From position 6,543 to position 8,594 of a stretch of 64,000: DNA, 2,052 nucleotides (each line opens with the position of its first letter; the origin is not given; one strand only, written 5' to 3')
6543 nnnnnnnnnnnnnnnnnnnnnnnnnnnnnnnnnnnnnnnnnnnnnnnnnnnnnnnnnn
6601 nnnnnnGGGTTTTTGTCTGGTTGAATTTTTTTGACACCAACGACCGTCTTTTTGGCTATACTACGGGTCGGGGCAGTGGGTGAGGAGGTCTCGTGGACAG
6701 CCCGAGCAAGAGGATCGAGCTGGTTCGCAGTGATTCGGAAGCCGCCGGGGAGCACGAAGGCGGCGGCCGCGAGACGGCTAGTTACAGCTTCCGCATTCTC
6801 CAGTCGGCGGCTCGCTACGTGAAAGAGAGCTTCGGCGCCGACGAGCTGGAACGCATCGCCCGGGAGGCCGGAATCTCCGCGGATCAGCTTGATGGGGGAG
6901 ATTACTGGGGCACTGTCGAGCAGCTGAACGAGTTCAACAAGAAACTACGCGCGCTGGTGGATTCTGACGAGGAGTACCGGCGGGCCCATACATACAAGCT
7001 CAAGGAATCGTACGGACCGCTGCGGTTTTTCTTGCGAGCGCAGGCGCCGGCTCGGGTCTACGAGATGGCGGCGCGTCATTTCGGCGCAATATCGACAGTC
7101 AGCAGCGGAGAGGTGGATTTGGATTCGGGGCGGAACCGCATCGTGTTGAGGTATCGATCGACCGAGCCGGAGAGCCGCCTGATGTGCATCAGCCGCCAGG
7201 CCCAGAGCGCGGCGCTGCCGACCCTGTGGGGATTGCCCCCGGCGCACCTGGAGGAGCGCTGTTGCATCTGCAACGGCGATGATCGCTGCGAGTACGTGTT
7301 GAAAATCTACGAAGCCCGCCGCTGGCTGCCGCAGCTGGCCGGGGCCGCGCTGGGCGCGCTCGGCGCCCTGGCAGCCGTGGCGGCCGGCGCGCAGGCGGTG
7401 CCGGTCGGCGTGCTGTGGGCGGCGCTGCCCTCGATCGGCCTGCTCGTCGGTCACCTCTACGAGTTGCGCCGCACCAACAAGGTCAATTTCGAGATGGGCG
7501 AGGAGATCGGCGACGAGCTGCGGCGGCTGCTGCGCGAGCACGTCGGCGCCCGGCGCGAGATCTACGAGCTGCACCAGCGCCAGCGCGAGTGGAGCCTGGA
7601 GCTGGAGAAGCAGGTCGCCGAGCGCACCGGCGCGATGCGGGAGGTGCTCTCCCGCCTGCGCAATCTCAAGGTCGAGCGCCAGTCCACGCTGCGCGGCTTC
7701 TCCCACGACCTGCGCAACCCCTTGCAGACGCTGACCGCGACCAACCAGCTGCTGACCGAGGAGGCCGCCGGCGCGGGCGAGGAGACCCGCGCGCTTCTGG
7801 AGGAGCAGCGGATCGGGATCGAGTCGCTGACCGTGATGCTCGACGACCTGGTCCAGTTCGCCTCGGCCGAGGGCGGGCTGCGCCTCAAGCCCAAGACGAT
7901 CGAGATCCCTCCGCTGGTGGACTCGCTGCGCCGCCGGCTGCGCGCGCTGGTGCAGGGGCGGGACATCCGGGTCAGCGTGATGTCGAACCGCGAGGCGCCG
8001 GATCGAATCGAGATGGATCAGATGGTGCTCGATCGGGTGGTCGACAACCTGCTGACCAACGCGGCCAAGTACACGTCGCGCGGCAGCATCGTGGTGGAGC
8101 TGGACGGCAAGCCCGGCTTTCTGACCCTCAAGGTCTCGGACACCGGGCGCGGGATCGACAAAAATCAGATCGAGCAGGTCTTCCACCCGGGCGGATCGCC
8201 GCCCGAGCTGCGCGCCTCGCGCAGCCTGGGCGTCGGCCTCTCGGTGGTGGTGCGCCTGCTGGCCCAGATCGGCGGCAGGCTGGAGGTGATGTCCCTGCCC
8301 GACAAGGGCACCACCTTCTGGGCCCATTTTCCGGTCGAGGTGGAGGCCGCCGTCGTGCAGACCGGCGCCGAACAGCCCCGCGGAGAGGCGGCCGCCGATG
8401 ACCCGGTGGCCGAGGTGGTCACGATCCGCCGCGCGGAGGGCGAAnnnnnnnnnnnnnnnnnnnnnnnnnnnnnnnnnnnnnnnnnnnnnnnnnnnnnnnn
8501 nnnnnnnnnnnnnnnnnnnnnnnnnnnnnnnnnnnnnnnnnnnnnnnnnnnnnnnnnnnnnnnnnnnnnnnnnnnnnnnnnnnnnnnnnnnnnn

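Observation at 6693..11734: Sensor kinase translationally coupled to a TPP enzyme and a split, His-substituted citrate-synthase-like pair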

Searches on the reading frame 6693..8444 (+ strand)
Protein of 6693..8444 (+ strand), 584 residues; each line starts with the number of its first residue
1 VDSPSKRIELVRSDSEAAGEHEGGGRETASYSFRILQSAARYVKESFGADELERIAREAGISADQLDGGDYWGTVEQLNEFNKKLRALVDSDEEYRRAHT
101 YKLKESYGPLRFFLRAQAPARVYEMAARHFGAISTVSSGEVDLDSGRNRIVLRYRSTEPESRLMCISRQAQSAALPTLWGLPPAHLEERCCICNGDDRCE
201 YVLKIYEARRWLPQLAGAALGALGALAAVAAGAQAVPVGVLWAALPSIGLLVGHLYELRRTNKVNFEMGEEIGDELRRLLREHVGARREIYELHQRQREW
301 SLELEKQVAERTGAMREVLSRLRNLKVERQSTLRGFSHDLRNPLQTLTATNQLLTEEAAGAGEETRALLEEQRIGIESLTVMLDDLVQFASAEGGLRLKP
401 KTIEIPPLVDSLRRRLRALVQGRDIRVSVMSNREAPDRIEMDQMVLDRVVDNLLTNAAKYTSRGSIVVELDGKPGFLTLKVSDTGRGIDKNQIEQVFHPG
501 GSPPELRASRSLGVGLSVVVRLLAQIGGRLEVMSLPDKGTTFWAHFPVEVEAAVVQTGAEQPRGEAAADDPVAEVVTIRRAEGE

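Call 8: search_protein_families(library=pfam, proteins=[window:6693-8444:+], max_evalue=0.1)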
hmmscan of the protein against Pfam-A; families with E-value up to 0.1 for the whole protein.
window:6693-8444:+ (584 aa): 4 families
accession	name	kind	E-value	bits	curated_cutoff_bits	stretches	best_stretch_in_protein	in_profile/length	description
PF02518.31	HATPase_c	-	2.6e-22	79.8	26.4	1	442-549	2-110/111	Histidine kinase-, DNA gyrase B-, and HSP90-like ATPase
PF00512.31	HisKA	-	7e-08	32.9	26.9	1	330-395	3-66/66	His Kinase A (phospho-acceptor) domain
PF13581.12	HATPase_c_2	-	0.0092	16.4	27.4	1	450-522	36-108/127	Histidine kinase-like ATPase domain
PF01040.23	UbiA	-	0.049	13.4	34.2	1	208-257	110-160/250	UbiA prenyltransferase family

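Call 9: search_protein_families(library=ncbifam, proteins=[window:6693-8444:+], max_evalue=0.1)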
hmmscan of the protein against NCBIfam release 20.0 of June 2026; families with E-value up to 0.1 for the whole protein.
window:6693-8444:+ (584 aa): 79 families (the best 25 are shown)
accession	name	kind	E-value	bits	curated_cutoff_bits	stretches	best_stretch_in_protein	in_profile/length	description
TIGR02956.1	TMAO_torS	equivalog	1.1e-32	113.1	676.5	1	333-554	468-688/967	TMAO reductase system sensor histidine kinase/response regulator TorS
NF011874.0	PRK15347.1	equivalog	3.6e-32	111.3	852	1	303-551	372-617/921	two component system sensor kinase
NF041832.1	near_NosP_CTERM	subfamily_domain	1.3e-28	100.1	400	1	335-562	13-239/370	NahK/ErcS family hybrid sensor histidine kinase/response regulator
NF041947.1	LuxQ_Vibrio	equivalog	8.6e-27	93.4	1200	1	333-555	476-703/843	quorum-sensing autoinducer 2 sensor kinase/phosphatase LuxQ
NF008543.0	PRK11466.1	equivalog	3.4e-26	91.4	982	1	303-562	411-676/914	TMAO reductase system sensor histidine kinase/response regulator TorS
TIGR02966.1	phoR_proteo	equivalog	1.8e-25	89.7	334.2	1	293-546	78-333/333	phosphate regulon sensor histidine kinase PhoR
NF045595.1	HK_scytonemin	equivalog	8.5e-25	87.2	865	1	315-548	401-635/637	scytonemin biosynthesis sensor histidine kinase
NF046044.1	PnpS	equivalog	1.4e-23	83.6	400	1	319-547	160-390/390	two-component system histidine kinase PnpS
NF008302.0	PRK11091.1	equivalog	2e-23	82.5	838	1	331-558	285-515/779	aerobic respiration two-component sensor histidine kinase ArcB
TIGR01386.1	cztS_silS_copS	subfamily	3.1e-21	75.9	292.55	1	313-547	225-457/457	heavy metal sensor histidine kinase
NF008099.0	PRK10841.1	equivalog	5.7e-21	74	920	1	334-555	475-697/949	two-component system sensor histidine kinase RcsC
NF041831.1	NO_HK_NahK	exception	2.3e-20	72.2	1500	1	292-556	447-719/854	hybrid sensor histidine kinase/response regulator NahK/ErcS'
NF008312.0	PRK11100.1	equivalog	3.6e-20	72.2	356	1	307-541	235-467/477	two-component system sensor histidine kinase CreC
NF006800.0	PRK09303.1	equivalog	3.8e-20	72.2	342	1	327-548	149-377/383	histidine kinase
NF040691.1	MtrAB_MtrB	equivalog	1.5e-19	70.5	450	1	314-556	256-500/507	MtrAB system histidine kinase MtrB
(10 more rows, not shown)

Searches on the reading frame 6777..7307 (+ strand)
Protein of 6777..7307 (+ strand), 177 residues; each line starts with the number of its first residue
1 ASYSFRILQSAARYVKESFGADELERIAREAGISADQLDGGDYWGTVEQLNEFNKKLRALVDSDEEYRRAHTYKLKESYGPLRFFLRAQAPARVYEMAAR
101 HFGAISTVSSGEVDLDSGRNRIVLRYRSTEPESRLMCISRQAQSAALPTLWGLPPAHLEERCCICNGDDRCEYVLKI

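Call 63: search_solved_structures(query=A3, max_evalue=10, show_alignments=4)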
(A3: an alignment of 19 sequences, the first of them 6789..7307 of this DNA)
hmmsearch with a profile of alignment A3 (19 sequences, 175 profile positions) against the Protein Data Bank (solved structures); distinct sequences matched with E-value up to 10: 12.
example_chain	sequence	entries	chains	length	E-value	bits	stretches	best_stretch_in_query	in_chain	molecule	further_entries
3ri7_B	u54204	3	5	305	0.057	16.5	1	61-128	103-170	Toluene-4-monooxygenase system protein E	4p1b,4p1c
3rmk_B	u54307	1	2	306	0.057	16.5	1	61-128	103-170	Toluene-4-monooxygenase system protein E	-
3q14_B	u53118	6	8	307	0.058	16.5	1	61-128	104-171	Toluene-4-monooxygenase system protein E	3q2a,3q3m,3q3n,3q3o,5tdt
5tdu_B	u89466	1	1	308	0.058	16.5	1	61-128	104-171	Toluene-4-monooxygenase system protein E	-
3ge3_B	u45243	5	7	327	0.062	16.4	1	61-128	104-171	Toluene-4-monooxygenase system protein E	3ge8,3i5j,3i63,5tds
3dhg_B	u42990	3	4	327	0.062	16.4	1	61-128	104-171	toluene 4-monooxygenase hydroxylase beta subunit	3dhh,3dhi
5tdv_B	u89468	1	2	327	0.063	16.4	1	61-128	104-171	Toluene-4-monooxygenase system protein E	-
2ind_B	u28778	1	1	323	0.36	13.9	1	62-128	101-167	Toluene, o-xylene monooxygenase oxygenase subunit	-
2inc_B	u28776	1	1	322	0.37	13.9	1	62-128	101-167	Toluene, o-xylene monooxygenase oxygenase subunit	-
1t0q_B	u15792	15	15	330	0.38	13.9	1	62-128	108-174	toluene, o-xylene monooxygenase oxygenase subunit | Toluene, o-xylene monooxygenase oxygenase subunit;beta | Toluene o-xylene monooxygenase component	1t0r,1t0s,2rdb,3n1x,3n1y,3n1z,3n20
9kos_A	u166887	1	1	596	1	12.5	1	54-117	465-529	Angiotensin-converting enzyme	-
8xz9_A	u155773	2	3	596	1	12.5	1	54-117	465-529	Processed angiotensin-converting enzyme 2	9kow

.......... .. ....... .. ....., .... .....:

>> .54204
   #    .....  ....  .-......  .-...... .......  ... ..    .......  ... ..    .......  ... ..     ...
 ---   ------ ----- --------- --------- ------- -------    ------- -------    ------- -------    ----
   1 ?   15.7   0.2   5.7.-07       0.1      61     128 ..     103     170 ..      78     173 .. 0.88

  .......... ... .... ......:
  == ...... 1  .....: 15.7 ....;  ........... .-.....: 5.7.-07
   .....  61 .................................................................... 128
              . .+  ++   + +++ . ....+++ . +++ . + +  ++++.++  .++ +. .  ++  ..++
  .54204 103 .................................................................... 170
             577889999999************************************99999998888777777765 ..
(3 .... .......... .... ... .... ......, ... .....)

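Call 64: search_protein_families(library=pfam, alignment_id=A3, max_evalue=10)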
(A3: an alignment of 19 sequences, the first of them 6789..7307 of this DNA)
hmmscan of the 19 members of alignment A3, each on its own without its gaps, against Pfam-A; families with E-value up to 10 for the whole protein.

A. member 1, window:6789-7307:+ (173 aa): 0 families

B. families by the number of members that match (of 19 scanned): 16 families
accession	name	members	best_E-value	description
PF12625.12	Arabinose_bd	6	5.5e-05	Arabinose-binding domain of AraC transcription regulator, N-term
PF02830.23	V4R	4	0.037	V4R domain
PF22284.1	DUF6961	1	0.0095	Family of unknown function (DUF6961)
PF21719.3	MIOS_a-sol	1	0.035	MIOS, alpha-solenoid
PF09536.15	DUF2378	1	0.037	Protein of unknown function (DUF2378)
PF13040.11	Fur_reg_FbpB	1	0.04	Fur-regulated basic protein B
PF22219.1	DUF3829_2nd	1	0.041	DUF3829-like, C-terminal domain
PF18546.6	MetOD1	1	0.061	Methanogen output domain 1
PF24707.1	Swc3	1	0.065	Swc3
PF11952.13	XTBD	1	0.072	XRN-Two Binding Domain, XTBD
PF07700.20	HNOB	1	0.11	Haem-NO-binding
PF19727.4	DUF6219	1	0.12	Family of unknown function (DUF6219)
PF13503.11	DUF4123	1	0.12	Domain of unknown function (DUF4123)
PF07812.18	TfuA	1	0.15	TfuA-like protein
PF12174.13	RST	1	0.19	RCD1-SRO-TAF4 (RST) plant domain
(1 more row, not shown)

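Call 95: search_protein_representatives(protein=window:6777-7307:+)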
Query: 177 residues. Proteins with E-value up to 0.001 (for the whole library): 383; up to 1e-10: 174; up to 1e-30: 46. The best 150 are listed.
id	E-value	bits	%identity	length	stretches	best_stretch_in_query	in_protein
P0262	7.4e-44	165.8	47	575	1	4-176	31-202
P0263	8.8e-44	165.5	54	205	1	4-159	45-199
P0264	4.2e-43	163.3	48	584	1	7-175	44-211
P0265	1.1e-42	162.0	47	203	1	4-175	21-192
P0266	7.3e-42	159.3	48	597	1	4-174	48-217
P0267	8.4e-39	149.3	45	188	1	1-175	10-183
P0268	8.5e-39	149.3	45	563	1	3-176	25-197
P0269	2.8e-36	141.1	43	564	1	6-175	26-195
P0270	8.6e-36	139.5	42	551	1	1-176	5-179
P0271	1.7e-35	138.6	41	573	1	3-176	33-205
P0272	1.7e-35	138.6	42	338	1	1-174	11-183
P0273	6.2e-35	136.7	39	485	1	2-175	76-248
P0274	7.0e-35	136.6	41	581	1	4-174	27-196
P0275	1.5e-34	135.5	41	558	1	2-175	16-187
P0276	2.0e-34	135.1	40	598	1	4-175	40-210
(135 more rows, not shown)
